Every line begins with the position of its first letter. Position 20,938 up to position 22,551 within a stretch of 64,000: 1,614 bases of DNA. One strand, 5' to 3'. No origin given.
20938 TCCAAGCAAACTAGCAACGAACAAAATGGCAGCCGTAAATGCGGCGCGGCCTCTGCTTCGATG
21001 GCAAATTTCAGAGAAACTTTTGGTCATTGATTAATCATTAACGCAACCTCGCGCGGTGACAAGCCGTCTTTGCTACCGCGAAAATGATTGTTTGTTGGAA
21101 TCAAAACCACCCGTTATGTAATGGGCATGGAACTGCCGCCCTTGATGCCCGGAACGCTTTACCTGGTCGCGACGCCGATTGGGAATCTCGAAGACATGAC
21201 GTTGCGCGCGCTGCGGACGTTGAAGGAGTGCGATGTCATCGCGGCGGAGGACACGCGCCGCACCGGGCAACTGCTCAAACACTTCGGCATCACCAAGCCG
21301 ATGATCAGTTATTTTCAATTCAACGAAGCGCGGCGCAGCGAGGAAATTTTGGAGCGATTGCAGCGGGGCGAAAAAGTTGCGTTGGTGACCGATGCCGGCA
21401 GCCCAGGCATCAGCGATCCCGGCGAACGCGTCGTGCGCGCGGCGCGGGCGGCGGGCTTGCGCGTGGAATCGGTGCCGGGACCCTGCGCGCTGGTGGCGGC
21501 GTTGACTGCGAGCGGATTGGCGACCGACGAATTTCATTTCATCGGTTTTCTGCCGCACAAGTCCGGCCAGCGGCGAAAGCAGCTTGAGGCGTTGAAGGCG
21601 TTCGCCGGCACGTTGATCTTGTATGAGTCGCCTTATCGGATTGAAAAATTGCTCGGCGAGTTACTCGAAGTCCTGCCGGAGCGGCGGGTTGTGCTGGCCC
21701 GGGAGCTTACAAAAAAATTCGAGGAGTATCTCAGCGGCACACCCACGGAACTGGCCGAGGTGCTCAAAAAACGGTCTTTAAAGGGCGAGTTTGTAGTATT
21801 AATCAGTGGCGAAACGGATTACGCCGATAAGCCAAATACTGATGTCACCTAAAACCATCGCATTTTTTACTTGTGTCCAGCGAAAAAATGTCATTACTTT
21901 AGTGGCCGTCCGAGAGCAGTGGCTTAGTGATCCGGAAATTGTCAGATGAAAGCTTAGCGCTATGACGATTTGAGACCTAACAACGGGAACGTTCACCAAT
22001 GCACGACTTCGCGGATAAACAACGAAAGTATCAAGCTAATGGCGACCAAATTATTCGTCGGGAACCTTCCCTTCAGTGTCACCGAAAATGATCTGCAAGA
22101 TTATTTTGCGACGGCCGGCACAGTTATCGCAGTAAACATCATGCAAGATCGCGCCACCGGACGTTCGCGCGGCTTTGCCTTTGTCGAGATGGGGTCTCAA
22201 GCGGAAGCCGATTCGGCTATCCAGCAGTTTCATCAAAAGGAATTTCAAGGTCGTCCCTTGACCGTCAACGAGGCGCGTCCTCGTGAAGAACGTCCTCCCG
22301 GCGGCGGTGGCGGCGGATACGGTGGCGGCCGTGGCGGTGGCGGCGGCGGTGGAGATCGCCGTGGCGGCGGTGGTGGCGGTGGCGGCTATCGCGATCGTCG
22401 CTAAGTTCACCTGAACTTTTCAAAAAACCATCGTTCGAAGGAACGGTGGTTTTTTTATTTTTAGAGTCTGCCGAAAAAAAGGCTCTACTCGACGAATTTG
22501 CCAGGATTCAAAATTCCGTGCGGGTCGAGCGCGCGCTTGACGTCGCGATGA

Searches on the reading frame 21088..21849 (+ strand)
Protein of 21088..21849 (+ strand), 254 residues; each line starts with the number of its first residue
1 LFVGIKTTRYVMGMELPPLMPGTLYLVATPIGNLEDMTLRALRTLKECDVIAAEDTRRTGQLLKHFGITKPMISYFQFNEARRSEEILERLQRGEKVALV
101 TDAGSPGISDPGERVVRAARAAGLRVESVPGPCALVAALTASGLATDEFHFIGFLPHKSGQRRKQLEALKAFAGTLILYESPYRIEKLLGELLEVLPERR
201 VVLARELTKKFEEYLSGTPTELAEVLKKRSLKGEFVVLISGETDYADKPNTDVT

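Call 111: search_protein_families(library=pfam, proteins=[window:21088-21849:+], max_evalue=0.000001)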
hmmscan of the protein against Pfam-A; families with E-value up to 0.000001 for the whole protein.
window:21088-21849:+ (254 aa): 1 family
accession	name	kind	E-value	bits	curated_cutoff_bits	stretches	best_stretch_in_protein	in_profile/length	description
PF00590.25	TP_methylase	-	1.1e-38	133.7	27.8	1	23-222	1-211/212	Tetrapyrrole (Corrin/Porphyrin) Methylases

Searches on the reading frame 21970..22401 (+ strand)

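Call 111: search_protein_families(library=pfam, proteins=[window:21970-22401:+], max_evalue=0.000001)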
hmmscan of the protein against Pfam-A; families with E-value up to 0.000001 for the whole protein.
window:21970-22401:+ (144 aa): 1 family
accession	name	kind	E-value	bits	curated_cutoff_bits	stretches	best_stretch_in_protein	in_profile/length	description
PF00076.28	RRM_1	-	7.2e-22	77.5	20.7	1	28-97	1-69/70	RNA recognition motif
